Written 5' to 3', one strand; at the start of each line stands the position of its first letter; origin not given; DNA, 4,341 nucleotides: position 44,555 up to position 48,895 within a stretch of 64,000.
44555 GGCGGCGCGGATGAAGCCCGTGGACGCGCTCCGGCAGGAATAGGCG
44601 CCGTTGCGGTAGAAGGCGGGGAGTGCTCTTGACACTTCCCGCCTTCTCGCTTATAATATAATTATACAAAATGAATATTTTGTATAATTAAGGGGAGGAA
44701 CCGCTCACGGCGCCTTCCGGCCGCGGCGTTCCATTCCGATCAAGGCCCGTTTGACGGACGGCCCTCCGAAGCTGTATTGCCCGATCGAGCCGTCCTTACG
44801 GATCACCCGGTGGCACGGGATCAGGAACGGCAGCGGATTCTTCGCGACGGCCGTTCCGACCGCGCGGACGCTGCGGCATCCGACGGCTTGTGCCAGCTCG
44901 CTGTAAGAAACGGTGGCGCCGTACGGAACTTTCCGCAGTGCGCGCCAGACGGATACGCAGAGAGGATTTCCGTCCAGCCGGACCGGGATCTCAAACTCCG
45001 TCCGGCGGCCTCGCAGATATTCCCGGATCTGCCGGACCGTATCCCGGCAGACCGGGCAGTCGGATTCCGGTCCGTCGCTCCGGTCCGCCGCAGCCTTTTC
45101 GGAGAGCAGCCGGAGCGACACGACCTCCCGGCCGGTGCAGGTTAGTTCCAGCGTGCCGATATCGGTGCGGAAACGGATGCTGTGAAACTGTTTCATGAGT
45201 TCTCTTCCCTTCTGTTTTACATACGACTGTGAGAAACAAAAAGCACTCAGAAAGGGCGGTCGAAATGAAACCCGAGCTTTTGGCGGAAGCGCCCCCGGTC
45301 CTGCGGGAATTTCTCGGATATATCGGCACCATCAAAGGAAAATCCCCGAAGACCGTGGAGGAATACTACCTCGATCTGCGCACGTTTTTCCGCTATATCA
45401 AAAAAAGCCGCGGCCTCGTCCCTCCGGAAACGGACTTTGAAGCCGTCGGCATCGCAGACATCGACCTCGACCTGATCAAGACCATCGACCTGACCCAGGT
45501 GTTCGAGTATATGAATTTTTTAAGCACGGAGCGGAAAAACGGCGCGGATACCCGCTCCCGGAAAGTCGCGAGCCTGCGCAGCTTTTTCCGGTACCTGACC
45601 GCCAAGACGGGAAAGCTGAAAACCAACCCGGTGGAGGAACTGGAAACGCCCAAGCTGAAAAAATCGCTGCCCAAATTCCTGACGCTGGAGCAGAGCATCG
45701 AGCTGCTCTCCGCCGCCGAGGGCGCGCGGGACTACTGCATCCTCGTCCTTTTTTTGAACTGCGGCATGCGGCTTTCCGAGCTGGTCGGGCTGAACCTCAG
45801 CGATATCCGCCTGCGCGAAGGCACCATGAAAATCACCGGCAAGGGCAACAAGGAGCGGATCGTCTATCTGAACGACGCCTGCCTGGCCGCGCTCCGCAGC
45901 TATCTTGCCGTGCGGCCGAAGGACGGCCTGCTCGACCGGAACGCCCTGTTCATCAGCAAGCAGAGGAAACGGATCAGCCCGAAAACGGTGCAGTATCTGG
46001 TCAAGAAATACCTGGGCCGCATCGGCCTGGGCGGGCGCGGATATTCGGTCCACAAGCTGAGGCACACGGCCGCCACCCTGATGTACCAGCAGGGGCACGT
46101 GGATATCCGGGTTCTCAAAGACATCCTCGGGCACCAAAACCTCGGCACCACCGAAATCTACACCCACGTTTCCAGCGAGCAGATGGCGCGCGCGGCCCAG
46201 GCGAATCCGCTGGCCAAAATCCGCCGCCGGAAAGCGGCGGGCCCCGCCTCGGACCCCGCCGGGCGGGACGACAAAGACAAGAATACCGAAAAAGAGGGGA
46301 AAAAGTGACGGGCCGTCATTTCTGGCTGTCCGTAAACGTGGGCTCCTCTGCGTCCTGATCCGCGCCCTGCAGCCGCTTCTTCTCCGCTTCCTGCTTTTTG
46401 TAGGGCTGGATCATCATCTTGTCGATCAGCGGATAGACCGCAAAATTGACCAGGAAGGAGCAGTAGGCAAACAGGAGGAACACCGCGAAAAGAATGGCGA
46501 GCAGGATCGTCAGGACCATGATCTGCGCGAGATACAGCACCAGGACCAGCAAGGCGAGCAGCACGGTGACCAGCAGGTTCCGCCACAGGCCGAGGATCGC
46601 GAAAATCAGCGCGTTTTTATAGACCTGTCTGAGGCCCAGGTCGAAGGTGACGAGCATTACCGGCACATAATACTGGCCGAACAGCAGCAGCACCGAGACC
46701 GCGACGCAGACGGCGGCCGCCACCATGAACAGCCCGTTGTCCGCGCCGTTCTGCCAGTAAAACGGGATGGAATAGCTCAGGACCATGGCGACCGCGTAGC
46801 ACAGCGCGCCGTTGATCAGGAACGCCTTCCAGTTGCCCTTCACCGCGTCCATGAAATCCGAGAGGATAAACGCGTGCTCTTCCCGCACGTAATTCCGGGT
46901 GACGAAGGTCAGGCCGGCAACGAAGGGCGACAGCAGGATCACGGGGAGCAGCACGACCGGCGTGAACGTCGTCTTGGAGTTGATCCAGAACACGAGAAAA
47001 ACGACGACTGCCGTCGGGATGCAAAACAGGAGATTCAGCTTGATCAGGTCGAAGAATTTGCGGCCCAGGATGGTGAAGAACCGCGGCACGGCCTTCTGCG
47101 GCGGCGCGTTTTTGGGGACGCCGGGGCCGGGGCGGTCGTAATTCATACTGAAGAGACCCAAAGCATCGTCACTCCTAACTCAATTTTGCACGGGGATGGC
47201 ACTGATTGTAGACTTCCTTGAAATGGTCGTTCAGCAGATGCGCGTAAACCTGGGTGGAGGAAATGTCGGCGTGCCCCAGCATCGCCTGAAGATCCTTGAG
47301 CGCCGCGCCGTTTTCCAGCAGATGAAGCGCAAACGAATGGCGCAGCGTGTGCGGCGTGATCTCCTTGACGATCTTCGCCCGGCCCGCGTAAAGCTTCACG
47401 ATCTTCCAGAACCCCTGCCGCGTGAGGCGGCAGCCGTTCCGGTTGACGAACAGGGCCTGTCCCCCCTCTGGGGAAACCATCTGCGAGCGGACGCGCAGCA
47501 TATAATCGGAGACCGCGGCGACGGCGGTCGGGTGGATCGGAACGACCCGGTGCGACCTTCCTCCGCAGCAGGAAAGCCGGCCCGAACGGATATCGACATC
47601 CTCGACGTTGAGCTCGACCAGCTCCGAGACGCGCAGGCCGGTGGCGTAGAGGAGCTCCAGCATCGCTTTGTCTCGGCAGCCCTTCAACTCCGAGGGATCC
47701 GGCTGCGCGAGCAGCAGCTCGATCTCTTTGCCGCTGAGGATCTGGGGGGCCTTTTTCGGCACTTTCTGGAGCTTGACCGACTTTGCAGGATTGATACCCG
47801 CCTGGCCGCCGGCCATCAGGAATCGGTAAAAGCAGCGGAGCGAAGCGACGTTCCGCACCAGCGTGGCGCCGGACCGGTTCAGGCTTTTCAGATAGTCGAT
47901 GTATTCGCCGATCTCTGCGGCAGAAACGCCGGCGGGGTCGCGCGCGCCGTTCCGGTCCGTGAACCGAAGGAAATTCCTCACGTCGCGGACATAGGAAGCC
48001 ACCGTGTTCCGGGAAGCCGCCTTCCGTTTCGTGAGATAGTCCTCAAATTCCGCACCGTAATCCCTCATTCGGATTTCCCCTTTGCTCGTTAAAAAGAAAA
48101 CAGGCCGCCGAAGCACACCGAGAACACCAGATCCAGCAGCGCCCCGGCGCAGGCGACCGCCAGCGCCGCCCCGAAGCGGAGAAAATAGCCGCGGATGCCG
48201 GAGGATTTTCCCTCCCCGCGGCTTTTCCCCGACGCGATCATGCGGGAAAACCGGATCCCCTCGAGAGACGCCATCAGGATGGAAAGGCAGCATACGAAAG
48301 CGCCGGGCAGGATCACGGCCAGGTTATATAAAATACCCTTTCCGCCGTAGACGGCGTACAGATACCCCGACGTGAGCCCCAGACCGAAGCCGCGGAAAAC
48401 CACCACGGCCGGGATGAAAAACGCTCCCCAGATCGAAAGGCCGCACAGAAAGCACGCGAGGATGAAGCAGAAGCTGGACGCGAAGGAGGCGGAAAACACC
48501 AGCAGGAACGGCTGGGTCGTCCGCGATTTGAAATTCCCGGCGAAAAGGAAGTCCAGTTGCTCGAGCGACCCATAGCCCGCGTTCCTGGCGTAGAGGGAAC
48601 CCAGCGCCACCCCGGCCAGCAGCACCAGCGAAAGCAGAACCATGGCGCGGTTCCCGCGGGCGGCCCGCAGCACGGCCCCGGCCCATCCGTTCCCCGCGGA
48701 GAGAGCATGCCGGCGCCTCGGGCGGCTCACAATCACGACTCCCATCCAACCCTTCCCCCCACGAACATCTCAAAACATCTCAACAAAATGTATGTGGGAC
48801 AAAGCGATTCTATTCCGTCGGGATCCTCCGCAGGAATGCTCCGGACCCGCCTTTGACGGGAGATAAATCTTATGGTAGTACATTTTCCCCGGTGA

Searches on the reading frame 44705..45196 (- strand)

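Call 41: search_protein_families(library=pfam, proteins=[window:44705-45196:-], max_evalue=0.001)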
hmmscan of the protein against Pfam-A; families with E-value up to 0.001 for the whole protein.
window:44705-45196:- (163 aa): 2 families
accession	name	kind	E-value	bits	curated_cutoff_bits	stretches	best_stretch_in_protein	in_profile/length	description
PF01035.26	DNA_binding_1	-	6.3e-28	96.9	27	1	82-157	5-80/81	6-O-methylguanine DNA methyltransferase, DNA binding domain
PF02870.21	Methyltransf_1N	-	1e-06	29.6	21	1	11-74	8-71/71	6-O-methylguanine DNA methyltransferase, ribonuclease-like domain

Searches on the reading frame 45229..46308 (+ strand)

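Call 41: search_protein_families(library=pfam, proteins=[window:45229-46308:+], max_evalue=0.001)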
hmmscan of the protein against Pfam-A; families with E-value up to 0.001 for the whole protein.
window:45229-46308:+ (359 aa): 3 families
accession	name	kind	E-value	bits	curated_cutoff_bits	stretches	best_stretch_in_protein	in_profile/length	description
PF00589.27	Phage_integrase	-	2.5e-38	132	27.1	1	150-316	2-170/172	Phage integrase family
PF02899.23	Phage_int_SAM_1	-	6.9e-08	33.1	22.3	0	86-125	43-81/83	Phage integrase, N-terminal SAM-like domain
PF13495.12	Phage_int_SAM_4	-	0.00016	22.4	27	1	28-124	5-79/85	Phage integrase, N-terminal SAM-like domain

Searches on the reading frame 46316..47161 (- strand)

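Call 4: search_protein_families(library=ncbifam, proteins=[window:46316-47161:-], max_evalue=0.01)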
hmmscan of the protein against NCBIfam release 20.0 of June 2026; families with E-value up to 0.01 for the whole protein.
window:46316-47161:- (281 aa): 1 family
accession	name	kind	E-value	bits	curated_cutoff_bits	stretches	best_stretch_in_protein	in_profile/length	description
NF052431.1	MusI_fam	subfamily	5.8e-09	36.1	160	1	69-239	26-193/194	MusI family membrane protein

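Call 5: search_protein_families(library=pfam, proteins=[window:46316-47161:-], max_evalue=0.01)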
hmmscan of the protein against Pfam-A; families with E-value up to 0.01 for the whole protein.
window:46316-47161:- (281 aa): 1 family
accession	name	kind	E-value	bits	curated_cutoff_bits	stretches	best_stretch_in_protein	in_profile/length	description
PF04854.19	DUF624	-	7.2e-08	32.9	24.2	1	40-130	2-75/77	Protein of unknown function, DUF624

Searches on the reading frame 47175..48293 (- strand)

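Call 4: search_protein_families(library=ncbifam, proteins=[window:47175-48293:-], max_evalue=0.01)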
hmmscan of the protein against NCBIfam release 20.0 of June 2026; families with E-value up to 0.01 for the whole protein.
window:47175-48293:- (372 aa): 13 families
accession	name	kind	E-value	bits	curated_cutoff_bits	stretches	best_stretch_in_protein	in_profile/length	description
TIGR02225.1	recomb_XerD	equivalog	3.4e-92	308.9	329.6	1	82-369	2-290/290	site-specific tyrosine recombinase XerD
NF001399.0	PRK00283.1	subfamily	4.1e-87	292.2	279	1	82-369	11-299/300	tyrosine recombinase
TIGR02224.1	recomb_XerC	equivalog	9.2e-79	264.9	335.15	1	82-370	2-294/295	tyrosine recombinase XerC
NF040815.2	recomb_XerA_Arch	equivalog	4.2e-59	200.3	220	1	83-362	3-263/263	site-specific tyrosine recombinase/integron integrase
NF002331.0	PRK01287.1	subfamily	2.2e-56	191.4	371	1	84-369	31-328/365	site-specific tyrosine recombinase XerC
TIGR02249.1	integrase_gron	subfamily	1.7e-36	126.2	265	2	295-361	242-308/315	integron integrase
NF003462.0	PRK05084.1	equivalog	4.5e-29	101.3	267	1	207-365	196-356/360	tyrosine recombinase XerS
NF011946.0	PRK15417.1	equivalog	5.1e-23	81.8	435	2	291-355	253-317/337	integron integrase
NF007371.0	PRK09871.1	subfamily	2e-20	73.2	222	1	186-359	7-180/198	tyrosine-type DNA invertase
NF007370.0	PRK09870.1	subfamily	2e-17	63.5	221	1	181-369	8-195/200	tyrosine-type DNA invertase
NF040693.1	recomb_GmtY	equivalog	4.3e-09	36.1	340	1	312-353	391-432/441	gamma-mobile-trio recombinase GmtY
NF002685.0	PRK02436.1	equivalog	1.5e-08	34.8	178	1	83-342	5-235/245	site-specific tyrosine recombinase XerD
NF041502.1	integrase_1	equivalog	0.0047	15.7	350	0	276-361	283-368/484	site-specific integrase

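Call 5: search_protein_families(library=pfam, proteins=[window:47175-48293:-], max_evalue=0.01)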
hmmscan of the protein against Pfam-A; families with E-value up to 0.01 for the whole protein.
window:47175-48293:- (372 aa): 4 families
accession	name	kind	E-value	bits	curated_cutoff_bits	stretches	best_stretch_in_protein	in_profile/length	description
PF00589.27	Phage_integrase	-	9.4e-42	143.1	27.1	1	186-354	3-169/172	Phage integrase family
PF02899.23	Phage_int_SAM_1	-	1.3e-13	51.5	22.3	1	82-161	3-81/83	Phage integrase, N-terminal SAM-like domain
PF13495.12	Phage_int_SAM_4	-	1.1e-06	29.4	27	1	83-157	5-76/85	Phage integrase, N-terminal SAM-like domain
PF13102.12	Phage_int_SAM_5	-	0.0079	17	22.3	0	81-110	52-80/98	Phage integrase SAM-like domain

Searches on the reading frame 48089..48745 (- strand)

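Call 4: search_protein_families(library=ncbifam, proteins=[window:48089-48745:-], max_evalue=0.01)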
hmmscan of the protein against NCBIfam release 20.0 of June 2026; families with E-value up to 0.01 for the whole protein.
window:48089-48745:- (218 aa): 1 family
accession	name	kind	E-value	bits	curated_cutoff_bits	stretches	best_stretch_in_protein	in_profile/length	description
TIGR02831.1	spo_II_M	equivalog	1.8e-11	44.3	100.2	1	30-200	8-181/200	stage II sporulation protein M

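Call 5: search_protein_families(library=pfam, proteins=[window:48089-48745:-], max_evalue=0.01)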
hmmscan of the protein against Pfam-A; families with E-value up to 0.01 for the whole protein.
window:48089-48745:- (218 aa): 1 family
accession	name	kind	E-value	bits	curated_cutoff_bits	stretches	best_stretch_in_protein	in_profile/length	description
PF01944.22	SpoIIM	-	9.6e-13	48.8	26.9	1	40-199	3-155/163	Stage II sporulation protein M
